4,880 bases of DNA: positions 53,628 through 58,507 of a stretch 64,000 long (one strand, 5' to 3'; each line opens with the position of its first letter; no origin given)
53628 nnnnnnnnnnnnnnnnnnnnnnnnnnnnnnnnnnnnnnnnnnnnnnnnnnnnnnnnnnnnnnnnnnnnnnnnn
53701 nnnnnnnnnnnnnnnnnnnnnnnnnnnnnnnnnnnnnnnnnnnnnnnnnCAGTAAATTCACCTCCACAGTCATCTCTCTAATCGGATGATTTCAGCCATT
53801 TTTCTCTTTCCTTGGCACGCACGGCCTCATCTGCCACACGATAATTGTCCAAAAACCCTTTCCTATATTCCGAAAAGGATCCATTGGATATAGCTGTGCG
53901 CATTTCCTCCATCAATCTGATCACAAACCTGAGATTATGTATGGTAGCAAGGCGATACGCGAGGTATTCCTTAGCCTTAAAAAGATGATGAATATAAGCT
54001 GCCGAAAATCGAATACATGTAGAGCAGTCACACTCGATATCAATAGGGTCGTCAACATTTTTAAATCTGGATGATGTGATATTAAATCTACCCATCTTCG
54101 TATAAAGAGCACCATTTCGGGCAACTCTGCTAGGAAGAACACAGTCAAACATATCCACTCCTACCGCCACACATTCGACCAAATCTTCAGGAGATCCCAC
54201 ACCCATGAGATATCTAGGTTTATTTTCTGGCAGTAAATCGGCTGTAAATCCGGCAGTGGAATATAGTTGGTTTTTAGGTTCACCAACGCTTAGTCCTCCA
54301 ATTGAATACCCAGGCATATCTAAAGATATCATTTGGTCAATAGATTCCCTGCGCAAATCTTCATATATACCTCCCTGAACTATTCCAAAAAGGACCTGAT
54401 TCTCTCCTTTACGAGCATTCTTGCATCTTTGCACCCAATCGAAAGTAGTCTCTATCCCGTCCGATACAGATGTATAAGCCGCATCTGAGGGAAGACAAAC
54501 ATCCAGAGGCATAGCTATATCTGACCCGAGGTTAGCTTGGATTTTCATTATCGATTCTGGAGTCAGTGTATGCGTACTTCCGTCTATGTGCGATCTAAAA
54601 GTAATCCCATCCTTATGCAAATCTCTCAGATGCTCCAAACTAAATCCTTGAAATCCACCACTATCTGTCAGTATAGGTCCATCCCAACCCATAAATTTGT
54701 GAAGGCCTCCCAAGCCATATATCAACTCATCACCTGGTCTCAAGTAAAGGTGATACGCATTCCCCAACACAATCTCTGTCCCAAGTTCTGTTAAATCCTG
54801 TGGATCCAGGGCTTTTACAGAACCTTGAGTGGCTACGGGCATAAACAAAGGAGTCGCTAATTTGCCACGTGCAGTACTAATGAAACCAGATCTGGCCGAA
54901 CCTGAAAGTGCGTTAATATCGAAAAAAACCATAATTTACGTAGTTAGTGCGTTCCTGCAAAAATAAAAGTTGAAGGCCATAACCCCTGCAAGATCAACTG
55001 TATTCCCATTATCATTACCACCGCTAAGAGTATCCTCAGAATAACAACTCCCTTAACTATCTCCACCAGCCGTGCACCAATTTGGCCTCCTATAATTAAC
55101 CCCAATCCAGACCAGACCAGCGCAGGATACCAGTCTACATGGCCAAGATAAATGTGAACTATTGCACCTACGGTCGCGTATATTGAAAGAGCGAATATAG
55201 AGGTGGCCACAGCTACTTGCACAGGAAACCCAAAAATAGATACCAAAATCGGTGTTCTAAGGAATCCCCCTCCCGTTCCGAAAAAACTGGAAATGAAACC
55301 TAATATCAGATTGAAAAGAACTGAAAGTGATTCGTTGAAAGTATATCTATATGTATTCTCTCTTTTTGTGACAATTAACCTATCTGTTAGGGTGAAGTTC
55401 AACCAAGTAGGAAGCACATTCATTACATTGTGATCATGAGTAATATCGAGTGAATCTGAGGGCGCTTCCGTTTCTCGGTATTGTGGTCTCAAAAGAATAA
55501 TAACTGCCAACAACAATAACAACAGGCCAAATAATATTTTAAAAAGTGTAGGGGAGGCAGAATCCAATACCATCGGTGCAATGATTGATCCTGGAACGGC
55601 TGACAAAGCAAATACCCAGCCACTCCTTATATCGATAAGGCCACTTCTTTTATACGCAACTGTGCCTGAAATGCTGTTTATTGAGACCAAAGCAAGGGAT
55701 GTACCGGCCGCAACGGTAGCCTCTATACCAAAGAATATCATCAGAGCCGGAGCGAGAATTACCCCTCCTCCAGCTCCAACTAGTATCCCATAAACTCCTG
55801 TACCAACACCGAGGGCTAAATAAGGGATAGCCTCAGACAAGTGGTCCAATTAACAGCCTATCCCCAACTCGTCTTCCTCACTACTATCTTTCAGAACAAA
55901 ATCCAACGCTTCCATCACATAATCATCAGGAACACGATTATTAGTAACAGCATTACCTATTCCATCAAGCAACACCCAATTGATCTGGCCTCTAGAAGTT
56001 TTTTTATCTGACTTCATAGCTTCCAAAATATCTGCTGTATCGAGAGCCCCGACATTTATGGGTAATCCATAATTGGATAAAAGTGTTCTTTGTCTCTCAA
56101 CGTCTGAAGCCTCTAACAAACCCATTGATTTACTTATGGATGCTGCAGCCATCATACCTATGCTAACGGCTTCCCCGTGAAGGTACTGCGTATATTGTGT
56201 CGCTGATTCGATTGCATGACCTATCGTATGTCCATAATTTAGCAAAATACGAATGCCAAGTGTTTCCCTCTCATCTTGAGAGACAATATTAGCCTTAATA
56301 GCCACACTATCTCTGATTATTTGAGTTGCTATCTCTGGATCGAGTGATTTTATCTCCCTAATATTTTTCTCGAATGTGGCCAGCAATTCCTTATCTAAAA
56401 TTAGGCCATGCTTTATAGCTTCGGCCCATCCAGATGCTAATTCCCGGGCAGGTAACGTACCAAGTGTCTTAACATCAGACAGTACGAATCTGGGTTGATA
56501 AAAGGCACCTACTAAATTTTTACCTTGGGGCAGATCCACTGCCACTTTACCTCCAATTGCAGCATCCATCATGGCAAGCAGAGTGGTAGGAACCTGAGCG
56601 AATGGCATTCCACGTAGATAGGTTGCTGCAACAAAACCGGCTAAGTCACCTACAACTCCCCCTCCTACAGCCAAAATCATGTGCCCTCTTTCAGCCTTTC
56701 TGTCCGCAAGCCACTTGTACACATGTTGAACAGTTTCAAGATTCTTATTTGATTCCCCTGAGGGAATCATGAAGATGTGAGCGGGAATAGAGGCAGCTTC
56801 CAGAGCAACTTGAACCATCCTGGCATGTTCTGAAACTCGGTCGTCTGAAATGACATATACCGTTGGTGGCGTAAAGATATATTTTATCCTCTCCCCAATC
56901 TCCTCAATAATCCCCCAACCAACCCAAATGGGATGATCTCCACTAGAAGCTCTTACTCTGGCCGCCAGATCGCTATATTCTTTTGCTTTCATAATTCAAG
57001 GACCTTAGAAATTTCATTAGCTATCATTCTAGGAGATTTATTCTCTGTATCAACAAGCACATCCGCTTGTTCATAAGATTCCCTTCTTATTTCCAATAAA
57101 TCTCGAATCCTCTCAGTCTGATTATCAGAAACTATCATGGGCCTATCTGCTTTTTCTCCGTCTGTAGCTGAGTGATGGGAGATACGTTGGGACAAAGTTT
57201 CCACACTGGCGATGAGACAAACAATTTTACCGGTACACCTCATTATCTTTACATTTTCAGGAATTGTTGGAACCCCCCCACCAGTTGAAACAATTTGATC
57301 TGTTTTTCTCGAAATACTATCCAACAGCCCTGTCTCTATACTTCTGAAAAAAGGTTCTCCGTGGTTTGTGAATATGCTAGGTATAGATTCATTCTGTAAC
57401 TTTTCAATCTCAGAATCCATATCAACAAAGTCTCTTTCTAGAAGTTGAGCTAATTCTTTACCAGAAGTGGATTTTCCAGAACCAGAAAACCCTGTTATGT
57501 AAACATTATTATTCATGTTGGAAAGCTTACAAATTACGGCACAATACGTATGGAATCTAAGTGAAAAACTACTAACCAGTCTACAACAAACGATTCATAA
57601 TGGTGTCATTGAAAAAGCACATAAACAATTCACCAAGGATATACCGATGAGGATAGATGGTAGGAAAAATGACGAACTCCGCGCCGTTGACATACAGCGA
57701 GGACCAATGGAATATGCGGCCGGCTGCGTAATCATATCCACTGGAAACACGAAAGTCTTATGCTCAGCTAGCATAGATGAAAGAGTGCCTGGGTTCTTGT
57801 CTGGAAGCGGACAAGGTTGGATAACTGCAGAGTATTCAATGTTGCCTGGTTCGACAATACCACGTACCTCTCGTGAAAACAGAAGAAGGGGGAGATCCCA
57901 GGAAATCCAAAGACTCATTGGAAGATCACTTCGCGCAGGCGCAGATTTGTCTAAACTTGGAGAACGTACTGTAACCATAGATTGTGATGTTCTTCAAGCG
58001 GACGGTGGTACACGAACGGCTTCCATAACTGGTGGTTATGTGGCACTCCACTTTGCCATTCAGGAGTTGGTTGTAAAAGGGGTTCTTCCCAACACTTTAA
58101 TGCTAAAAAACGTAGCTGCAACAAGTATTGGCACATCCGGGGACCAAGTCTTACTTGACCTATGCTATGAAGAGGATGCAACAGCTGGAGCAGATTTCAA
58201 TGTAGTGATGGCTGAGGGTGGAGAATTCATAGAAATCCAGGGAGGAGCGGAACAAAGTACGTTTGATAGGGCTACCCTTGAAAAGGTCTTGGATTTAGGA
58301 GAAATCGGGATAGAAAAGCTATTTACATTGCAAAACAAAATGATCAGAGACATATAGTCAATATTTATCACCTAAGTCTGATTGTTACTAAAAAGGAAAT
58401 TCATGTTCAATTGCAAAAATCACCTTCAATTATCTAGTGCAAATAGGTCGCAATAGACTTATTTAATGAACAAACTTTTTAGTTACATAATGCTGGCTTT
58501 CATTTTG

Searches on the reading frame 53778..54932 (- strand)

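Call 30: search_protein_families(library=pfam, proteins=[window:53778-54932:-])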
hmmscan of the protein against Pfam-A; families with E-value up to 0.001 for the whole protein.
window:53778-54932:- (384 aa): 1 family
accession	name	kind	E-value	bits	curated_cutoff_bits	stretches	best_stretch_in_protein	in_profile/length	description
PF01702.25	TGT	-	3.1e-150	500.6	26.3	1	13-364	3-355/357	Queuine tRNA-ribosyltransferase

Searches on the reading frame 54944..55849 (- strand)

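Call 30: search_protein_families(library=pfam, proteins=[window:54944-55849:-])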
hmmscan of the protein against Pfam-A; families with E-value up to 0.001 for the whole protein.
window:54944-55849:- (301 aa): 1 family
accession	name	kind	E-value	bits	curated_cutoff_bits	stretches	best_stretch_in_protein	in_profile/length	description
PF01925.25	TauE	-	4.4e-47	161.2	32.6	1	11-285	2-237/237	Sulfite exporter TauE/SafE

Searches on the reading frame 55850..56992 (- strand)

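Call 30: search_protein_families(library=pfam, proteins=[window:55850-56992:-])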
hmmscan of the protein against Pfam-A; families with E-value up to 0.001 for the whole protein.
window:55850-56992:- (380 aa): 4 families
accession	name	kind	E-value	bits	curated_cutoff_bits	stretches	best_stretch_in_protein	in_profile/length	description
PF24621.2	DHQS_C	-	1.1e-48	165.2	27.6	1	188-332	1-144/144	3-dehydroquinate synthase C-terminal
PF01761.26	DHQ_synthase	-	2.9e-46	156.3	24.2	1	74-186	2-114/115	3-dehydroquinate synthase N-terminal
PF00465.25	Fe-ADH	-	2.6e-07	30.8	31.3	1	22-137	4-130/168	Iron-containing alcohol dehydrogenase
PF13685.12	Fe-ADH_2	-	5.9e-07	30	28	1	44-138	21-108/149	Iron-containing alcohol dehydrogenase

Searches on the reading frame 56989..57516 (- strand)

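Call 30: search_protein_families(library=pfam, proteins=[window:56989-57516:-])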
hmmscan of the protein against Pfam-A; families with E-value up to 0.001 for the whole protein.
window:56989-57516:- (175 aa): 3 families
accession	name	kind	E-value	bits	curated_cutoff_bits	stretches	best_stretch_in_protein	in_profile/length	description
PF01202.28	SKI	-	3.3e-39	135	22.1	1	12-173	2-158/159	Shikimate kinase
PF13671.12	AAA_33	-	4.8e-06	27.4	27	1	6-137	3-140/143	AAA domain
PF13238.12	AAA_18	-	1.1e-05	26.3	29.4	1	5-123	1-119/128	AAA domain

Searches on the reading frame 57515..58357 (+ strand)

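Call 30: search_protein_families(library=pfam, proteins=[window:57515-58357:+])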
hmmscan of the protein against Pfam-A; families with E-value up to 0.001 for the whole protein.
window:57515-58357:+ (280 aa): 2 families
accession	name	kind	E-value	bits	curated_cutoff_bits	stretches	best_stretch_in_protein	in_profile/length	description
PF01138.27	RNase_PH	-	1.4e-24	87.4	25.5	1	54-179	1-125/130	3' exoribonuclease family, domain 1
PF03725.20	RNase_PH_C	-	3.1e-11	43.5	20.8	1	200-263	3-65/67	3' exoribonuclease family, domain 2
